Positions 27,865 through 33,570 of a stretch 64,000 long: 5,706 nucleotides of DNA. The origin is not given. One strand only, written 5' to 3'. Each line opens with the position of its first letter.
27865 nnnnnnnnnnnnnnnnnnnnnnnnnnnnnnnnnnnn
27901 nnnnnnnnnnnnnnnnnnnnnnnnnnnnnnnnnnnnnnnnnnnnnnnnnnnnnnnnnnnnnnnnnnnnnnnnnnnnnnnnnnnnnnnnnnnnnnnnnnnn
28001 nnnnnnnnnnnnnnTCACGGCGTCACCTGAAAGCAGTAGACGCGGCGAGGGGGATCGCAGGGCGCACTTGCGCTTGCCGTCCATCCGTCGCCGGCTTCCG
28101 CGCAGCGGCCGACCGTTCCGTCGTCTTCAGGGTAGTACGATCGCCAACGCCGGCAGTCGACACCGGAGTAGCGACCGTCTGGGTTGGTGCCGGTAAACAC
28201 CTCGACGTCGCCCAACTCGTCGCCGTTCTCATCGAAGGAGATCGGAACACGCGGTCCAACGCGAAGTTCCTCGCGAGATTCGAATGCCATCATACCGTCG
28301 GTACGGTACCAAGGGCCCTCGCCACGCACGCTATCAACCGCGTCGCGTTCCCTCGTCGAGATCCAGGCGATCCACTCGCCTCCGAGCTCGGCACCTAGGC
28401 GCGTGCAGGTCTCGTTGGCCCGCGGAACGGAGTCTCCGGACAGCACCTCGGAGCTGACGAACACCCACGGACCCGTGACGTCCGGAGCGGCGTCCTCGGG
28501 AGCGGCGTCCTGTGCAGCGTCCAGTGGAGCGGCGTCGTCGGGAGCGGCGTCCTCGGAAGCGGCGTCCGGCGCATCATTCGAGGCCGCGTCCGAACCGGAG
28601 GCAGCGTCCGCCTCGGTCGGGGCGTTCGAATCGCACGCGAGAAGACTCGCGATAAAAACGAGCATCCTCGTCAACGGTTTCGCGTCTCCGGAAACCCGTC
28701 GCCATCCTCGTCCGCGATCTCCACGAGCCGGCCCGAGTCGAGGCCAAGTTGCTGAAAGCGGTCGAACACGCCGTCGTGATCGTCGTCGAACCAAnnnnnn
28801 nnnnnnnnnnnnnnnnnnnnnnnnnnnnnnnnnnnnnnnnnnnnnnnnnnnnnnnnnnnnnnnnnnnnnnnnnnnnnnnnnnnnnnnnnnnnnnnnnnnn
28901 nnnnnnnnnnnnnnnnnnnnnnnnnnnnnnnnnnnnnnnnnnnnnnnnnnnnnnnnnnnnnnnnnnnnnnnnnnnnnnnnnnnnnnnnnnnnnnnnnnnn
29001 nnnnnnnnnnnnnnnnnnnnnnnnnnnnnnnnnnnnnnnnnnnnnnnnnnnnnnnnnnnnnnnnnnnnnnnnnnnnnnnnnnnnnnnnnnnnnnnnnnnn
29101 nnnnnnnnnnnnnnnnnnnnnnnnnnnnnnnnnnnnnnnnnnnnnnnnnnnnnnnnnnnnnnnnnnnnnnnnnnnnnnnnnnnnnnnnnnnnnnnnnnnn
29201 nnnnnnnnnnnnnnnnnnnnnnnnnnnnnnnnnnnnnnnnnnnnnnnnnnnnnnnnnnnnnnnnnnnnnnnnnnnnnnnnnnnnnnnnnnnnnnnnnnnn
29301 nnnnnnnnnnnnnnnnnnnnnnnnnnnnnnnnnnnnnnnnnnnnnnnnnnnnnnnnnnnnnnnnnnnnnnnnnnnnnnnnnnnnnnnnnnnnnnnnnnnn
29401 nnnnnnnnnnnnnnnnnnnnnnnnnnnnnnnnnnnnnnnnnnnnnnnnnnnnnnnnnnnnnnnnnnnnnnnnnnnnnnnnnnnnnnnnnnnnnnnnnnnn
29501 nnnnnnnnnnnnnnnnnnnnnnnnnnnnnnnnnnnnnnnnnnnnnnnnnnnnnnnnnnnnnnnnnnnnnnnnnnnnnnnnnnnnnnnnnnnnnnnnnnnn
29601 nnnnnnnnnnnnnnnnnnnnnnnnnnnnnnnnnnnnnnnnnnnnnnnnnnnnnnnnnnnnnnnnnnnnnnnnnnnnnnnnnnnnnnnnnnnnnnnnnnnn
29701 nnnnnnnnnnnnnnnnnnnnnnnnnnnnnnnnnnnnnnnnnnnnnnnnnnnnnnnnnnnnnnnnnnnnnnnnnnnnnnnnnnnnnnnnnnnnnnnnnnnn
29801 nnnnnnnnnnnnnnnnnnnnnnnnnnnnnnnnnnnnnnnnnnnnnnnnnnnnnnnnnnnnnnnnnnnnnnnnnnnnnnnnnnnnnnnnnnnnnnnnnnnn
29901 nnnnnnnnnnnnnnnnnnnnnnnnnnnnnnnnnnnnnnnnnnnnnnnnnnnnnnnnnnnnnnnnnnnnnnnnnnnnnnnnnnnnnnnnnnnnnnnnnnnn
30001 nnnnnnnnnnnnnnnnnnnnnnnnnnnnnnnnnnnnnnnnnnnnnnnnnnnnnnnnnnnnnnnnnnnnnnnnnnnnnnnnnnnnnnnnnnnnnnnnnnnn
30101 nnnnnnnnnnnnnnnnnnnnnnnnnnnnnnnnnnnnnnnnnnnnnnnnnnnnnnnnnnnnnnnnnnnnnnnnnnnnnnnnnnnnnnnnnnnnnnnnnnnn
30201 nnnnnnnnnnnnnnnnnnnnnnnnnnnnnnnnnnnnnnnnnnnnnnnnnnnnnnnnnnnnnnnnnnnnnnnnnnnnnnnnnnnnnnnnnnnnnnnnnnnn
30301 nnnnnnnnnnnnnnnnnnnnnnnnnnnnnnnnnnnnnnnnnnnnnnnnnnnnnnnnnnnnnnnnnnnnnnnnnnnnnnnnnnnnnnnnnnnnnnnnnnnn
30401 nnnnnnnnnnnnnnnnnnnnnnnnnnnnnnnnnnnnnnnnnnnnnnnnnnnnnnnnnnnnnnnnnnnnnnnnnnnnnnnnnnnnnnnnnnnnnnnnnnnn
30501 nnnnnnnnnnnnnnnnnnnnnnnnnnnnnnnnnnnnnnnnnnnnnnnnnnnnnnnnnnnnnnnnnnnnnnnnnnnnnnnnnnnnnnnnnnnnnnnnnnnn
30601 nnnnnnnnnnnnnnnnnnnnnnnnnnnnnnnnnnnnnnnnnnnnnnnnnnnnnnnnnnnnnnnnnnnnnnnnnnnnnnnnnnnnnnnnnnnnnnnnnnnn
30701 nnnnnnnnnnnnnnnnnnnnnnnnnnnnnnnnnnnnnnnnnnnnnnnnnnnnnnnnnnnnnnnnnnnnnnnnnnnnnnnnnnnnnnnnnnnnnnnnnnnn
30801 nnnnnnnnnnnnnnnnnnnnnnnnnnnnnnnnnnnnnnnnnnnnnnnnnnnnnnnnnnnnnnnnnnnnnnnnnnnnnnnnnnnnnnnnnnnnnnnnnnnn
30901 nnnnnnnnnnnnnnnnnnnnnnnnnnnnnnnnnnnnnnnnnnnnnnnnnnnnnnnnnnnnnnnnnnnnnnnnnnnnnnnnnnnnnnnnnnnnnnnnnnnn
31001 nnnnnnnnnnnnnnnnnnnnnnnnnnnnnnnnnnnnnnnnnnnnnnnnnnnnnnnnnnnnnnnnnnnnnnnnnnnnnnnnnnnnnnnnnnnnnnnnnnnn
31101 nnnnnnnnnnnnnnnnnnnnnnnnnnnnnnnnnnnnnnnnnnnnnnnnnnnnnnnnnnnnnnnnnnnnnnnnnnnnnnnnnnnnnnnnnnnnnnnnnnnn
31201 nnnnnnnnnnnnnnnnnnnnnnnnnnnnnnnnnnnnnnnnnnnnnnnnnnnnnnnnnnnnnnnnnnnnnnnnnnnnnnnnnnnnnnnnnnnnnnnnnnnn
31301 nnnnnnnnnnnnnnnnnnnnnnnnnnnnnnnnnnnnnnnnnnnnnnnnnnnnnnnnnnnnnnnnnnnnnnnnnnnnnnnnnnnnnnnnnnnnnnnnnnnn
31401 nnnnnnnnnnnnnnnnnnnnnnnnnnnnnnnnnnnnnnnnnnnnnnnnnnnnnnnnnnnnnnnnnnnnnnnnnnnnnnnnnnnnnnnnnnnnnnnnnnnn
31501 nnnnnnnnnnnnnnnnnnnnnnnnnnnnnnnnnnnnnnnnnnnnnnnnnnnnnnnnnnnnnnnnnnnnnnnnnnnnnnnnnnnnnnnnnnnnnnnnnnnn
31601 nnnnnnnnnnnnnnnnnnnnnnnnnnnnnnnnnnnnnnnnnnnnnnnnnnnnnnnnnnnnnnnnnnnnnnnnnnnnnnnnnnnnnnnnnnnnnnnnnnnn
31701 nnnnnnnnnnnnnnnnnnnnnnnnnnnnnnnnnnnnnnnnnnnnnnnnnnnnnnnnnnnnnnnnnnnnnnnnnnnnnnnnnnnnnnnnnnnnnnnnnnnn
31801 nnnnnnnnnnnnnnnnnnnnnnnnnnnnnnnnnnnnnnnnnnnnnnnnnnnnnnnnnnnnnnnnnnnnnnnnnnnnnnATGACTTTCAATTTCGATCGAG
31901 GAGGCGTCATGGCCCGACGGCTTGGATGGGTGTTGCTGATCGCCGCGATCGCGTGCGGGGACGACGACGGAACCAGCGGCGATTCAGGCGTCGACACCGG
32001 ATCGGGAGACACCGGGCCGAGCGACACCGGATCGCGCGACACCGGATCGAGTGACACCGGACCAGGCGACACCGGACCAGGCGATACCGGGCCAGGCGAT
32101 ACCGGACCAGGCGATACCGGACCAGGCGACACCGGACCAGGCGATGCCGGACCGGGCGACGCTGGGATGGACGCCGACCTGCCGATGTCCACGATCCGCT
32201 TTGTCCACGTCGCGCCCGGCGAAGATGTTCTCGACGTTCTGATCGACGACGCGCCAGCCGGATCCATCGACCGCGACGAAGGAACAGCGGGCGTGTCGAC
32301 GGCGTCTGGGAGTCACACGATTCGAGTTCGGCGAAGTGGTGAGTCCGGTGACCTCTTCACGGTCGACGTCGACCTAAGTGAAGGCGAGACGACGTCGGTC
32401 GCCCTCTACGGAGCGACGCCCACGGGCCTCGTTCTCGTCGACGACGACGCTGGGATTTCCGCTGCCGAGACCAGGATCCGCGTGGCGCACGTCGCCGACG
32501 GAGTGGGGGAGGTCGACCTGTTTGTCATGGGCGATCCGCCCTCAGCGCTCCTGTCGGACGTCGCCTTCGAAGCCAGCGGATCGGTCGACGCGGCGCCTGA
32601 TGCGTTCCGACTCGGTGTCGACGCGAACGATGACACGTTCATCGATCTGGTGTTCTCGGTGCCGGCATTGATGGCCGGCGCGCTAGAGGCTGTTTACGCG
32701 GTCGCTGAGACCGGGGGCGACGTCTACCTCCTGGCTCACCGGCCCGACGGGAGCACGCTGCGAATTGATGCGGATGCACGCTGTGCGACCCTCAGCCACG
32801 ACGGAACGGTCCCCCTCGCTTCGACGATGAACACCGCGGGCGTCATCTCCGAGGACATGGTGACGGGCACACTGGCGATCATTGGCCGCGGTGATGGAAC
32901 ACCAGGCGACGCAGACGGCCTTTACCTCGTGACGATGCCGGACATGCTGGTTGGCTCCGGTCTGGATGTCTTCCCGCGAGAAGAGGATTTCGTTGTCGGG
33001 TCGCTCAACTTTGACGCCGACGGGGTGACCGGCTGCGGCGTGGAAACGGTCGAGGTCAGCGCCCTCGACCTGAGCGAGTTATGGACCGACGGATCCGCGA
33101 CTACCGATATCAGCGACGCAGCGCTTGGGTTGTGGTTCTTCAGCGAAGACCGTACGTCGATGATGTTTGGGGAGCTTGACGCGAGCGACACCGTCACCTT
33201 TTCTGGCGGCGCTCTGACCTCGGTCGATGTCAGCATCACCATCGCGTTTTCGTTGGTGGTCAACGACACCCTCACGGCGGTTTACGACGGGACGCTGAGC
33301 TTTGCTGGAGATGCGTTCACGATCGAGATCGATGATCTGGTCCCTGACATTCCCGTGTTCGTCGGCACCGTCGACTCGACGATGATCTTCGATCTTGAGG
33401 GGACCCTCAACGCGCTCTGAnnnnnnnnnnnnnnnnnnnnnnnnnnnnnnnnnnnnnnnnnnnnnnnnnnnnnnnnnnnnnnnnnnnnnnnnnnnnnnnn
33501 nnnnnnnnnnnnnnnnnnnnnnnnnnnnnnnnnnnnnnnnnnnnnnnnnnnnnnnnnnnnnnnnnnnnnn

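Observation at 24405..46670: Four-member paralogous ~400-aa lipoprotein family (P1-P4) next to PepSY, TonB-receptor and azurin genes: candidate undescribed surface ligand-capture proteins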

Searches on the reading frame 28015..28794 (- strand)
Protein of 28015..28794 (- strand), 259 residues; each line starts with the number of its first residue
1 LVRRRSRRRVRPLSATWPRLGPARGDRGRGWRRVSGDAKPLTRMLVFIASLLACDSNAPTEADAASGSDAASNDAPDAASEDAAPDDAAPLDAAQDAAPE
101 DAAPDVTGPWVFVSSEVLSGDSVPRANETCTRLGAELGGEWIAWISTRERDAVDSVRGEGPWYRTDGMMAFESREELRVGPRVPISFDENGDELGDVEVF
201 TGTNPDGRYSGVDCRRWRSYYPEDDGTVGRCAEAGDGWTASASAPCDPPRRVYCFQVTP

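Call 10: search_protein_families(library=pfam, proteins=[window:28015-28794:-], max_evalue=0.01)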
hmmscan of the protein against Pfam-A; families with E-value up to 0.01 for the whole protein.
window:28015-28794:- (259 aa): 0 families

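Call 61: search_protein_families(library=ncbifam, proteins=[window:28015-28794:-], max_evalue=0.001)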
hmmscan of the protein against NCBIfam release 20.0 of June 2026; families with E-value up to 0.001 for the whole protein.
window:28015-28794:- (259 aa): 0 families

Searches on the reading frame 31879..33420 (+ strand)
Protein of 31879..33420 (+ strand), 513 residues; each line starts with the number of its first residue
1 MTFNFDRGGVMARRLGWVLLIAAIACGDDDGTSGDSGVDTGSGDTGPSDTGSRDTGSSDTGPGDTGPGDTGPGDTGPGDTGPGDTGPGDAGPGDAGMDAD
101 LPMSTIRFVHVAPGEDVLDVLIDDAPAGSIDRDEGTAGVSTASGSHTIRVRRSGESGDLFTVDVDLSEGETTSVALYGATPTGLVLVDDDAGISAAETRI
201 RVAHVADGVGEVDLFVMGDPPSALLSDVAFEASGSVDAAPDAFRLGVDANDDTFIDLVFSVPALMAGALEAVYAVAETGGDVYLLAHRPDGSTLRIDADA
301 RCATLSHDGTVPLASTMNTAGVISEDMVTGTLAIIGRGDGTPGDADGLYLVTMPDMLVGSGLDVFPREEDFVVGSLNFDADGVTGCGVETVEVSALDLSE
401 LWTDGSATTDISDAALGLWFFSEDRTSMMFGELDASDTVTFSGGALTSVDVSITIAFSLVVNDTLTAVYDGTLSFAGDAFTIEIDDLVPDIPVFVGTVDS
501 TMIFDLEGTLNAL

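Call 10: search_protein_families(library=pfam, proteins=[window:31879-33420:+], max_evalue=0.01)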
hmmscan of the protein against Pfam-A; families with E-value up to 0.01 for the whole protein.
window:31879-33420:+ (513 aa): 2 families
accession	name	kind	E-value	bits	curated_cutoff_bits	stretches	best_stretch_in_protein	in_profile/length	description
PF14344.12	DUF4397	-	3e-14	54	30.6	1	104-214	1-118/119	Domain of unknown function (DUF4397)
PF01469.24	Pentapeptide_2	-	0.0083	16.4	26.4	0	40-76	3-39/40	Pentapeptide repeats (8 copies)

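Call 61: search_protein_families(library=ncbifam, proteins=[window:31879-33420:+], max_evalue=0.001)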
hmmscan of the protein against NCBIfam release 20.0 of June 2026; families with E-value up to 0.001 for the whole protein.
window:31879-33420:+ (513 aa): 0 families
